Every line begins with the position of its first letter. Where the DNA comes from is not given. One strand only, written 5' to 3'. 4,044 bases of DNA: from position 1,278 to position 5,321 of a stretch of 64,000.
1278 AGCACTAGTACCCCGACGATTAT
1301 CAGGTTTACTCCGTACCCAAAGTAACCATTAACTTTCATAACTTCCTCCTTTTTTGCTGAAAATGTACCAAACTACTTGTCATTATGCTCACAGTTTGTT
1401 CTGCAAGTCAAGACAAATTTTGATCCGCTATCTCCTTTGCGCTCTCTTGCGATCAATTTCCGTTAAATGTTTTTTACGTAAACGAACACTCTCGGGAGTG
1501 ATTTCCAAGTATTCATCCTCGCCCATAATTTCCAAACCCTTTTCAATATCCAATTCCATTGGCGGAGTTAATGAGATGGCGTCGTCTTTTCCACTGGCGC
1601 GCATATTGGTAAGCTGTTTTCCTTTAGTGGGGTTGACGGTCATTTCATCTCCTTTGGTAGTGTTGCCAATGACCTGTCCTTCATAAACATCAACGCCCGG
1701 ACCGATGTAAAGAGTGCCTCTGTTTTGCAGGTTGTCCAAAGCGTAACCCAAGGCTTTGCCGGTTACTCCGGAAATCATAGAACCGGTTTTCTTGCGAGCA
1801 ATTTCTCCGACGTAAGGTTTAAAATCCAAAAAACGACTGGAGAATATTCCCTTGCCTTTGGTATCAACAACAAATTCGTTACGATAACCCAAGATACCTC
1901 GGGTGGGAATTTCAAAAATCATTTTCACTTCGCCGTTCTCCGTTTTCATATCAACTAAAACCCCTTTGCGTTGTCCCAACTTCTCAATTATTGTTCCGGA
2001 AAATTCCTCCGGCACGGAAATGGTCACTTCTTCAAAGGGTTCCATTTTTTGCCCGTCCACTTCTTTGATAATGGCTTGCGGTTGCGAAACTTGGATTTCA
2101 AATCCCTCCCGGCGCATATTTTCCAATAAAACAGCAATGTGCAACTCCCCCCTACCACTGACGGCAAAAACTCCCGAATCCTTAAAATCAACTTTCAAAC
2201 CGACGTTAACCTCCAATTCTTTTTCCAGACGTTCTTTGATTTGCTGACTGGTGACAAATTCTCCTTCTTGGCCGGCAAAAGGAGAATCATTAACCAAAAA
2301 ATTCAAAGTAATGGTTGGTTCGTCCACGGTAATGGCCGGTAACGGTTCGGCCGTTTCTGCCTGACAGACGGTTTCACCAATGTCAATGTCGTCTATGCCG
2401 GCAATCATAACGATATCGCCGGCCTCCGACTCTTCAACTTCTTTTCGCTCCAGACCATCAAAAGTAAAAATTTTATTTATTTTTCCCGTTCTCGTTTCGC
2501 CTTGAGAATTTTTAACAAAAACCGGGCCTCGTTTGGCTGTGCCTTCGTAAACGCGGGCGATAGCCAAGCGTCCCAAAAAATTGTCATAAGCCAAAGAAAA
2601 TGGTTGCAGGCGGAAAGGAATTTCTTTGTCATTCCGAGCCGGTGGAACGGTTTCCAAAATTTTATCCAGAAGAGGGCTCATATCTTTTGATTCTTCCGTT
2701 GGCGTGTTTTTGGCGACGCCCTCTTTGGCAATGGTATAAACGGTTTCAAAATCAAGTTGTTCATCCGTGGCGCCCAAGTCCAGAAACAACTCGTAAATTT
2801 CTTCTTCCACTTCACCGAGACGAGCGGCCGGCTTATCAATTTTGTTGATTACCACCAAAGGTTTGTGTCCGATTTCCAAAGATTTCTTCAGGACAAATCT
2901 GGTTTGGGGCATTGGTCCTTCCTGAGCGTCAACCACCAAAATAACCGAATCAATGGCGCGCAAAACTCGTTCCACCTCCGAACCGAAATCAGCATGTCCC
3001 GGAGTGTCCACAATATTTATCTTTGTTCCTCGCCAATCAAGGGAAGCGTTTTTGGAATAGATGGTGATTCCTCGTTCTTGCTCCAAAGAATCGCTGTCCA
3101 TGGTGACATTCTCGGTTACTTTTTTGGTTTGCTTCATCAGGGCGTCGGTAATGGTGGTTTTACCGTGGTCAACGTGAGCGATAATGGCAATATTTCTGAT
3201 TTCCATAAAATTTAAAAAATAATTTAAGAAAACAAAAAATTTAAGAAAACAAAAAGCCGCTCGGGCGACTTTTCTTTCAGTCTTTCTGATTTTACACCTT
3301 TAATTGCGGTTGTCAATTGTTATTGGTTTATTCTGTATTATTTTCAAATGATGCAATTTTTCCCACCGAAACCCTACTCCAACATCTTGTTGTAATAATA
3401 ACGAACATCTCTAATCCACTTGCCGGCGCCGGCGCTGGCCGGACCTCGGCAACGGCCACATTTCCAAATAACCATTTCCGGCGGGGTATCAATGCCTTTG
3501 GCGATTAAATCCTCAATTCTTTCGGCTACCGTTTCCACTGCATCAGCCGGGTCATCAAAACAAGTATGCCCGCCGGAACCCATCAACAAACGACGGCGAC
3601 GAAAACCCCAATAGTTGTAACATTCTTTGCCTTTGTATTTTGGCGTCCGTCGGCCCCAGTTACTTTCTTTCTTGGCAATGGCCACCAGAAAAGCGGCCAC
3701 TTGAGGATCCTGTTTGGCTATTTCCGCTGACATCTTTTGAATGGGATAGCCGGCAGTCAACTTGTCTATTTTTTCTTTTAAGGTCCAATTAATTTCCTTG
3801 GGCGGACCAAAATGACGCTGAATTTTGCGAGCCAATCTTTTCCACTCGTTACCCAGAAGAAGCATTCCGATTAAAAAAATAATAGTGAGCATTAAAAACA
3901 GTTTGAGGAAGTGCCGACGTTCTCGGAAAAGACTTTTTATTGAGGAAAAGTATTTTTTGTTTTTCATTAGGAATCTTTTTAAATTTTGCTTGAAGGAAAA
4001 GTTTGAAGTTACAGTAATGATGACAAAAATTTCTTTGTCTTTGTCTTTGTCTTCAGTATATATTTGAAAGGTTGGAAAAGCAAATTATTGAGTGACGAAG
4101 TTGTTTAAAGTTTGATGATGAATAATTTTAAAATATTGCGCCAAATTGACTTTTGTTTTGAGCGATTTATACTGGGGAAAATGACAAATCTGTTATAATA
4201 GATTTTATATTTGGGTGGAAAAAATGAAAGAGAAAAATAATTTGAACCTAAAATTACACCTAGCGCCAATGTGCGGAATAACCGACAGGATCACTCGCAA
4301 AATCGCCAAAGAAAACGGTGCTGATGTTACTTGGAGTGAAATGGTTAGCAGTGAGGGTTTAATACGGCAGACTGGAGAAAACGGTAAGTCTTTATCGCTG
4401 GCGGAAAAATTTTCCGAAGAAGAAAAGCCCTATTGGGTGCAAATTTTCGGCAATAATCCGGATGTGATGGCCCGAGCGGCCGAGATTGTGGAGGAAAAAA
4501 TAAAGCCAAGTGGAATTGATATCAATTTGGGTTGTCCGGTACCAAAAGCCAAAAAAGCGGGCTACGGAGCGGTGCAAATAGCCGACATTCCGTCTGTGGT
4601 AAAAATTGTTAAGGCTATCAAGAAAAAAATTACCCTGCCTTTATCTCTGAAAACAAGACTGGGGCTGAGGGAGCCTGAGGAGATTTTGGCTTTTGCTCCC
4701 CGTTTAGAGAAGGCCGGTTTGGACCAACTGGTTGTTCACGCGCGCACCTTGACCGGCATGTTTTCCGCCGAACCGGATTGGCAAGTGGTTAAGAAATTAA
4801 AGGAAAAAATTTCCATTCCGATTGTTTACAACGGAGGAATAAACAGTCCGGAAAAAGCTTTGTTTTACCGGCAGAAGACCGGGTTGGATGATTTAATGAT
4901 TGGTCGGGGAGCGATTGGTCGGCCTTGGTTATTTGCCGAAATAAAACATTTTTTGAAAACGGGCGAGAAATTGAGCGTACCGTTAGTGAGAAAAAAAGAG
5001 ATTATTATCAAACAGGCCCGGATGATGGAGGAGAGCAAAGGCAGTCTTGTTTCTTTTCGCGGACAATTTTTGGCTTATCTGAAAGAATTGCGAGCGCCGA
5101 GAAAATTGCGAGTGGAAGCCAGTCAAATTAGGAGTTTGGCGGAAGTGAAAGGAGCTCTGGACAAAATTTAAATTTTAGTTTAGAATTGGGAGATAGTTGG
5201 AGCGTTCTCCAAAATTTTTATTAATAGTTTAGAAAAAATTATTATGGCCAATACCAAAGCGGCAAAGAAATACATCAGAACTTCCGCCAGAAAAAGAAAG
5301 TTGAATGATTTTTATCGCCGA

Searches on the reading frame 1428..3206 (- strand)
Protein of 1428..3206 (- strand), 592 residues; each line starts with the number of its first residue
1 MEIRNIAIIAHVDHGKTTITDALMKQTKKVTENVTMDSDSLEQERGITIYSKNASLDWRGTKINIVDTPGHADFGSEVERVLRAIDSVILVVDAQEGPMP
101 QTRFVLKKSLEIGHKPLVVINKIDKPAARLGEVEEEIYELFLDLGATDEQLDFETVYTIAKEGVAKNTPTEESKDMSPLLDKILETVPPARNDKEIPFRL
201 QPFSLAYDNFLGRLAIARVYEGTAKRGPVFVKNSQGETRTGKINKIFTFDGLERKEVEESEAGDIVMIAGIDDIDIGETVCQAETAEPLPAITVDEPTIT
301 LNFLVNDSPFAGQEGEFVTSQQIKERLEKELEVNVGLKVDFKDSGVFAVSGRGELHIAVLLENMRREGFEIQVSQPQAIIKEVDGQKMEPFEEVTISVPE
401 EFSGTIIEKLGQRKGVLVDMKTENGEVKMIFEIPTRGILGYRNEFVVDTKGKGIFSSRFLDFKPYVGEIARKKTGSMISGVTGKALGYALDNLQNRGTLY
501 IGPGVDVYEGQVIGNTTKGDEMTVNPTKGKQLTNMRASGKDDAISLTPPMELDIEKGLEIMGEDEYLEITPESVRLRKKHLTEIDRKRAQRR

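Call 76: search_protein_families(library=pfam, proteins=[window:1428-3206:-], max_evalue=0.00001)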
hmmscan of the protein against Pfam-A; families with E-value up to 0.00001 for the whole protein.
window:1428-3206:- (592 aa): 6 families
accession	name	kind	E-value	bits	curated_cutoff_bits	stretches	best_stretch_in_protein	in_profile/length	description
PF00009.33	GTP_EFTU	-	4.4e-53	180.1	26.5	1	2-188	2-187/188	Elongation factor Tu GTP binding domain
PF21018.2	BipA_C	-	8.9e-40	135.3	23.8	1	474-582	1-109/110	TypA/BipA C-terminal domain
PF00679.30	EFG_C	-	1.2e-21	76.9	27.9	1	387-471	2-87/89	Elongation factor G C-terminus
PF22042.2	EF-G_D2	-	4e-10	40.1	27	1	206-282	10-83/84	Elongation factor G domain 2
PF03144.31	GTP_EFTU_D2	-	4.5e-10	40.3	30.3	1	212-281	1-73/73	Elongation factor Tu domain 2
PF01926.29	MMR_HSR1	-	4.2e-08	33.7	21.9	1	6-122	2-113/113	50S ribosome-binding GTPase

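Call 102: find_encoding_contigs(protein=window:1428-3206:-, flank=1000, max_places=5)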
Protein window:1428-3206:- (592 aa): 2 contigs read that carry it; 1 place shown.
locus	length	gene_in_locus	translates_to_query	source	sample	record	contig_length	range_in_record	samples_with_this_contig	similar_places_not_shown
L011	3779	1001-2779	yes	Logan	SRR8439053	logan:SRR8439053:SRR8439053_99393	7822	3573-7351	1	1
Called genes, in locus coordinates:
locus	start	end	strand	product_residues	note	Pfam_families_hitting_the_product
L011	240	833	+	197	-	-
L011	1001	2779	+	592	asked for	PF00009:GTP_EFTU, PF01926:MMR_HSR1, PF22042:EF-G_D2, PF03144:GTP_EFTU_D2, PF00679:EFG_C, PF21018:BipA_C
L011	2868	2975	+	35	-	-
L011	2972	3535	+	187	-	PF00156:Pribosyltran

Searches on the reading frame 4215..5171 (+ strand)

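Call 99: search_protein_families(library=pfam, proteins=[window:4215-5171:+], max_evalue=0.00001)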
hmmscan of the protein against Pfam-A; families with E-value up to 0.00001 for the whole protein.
window:4215-5171:+ (318 aa): 2 families
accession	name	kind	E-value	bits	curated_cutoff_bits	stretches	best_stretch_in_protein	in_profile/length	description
PF01207.24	Dus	-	6.9e-70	236.1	20.4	1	16-315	2-302/311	Dihydrouridine synthase (Dus)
PF00977.27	His_biosynth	-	7.1e-06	26.1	23.6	0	153-257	27-128/228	Histidine biosynthesis protein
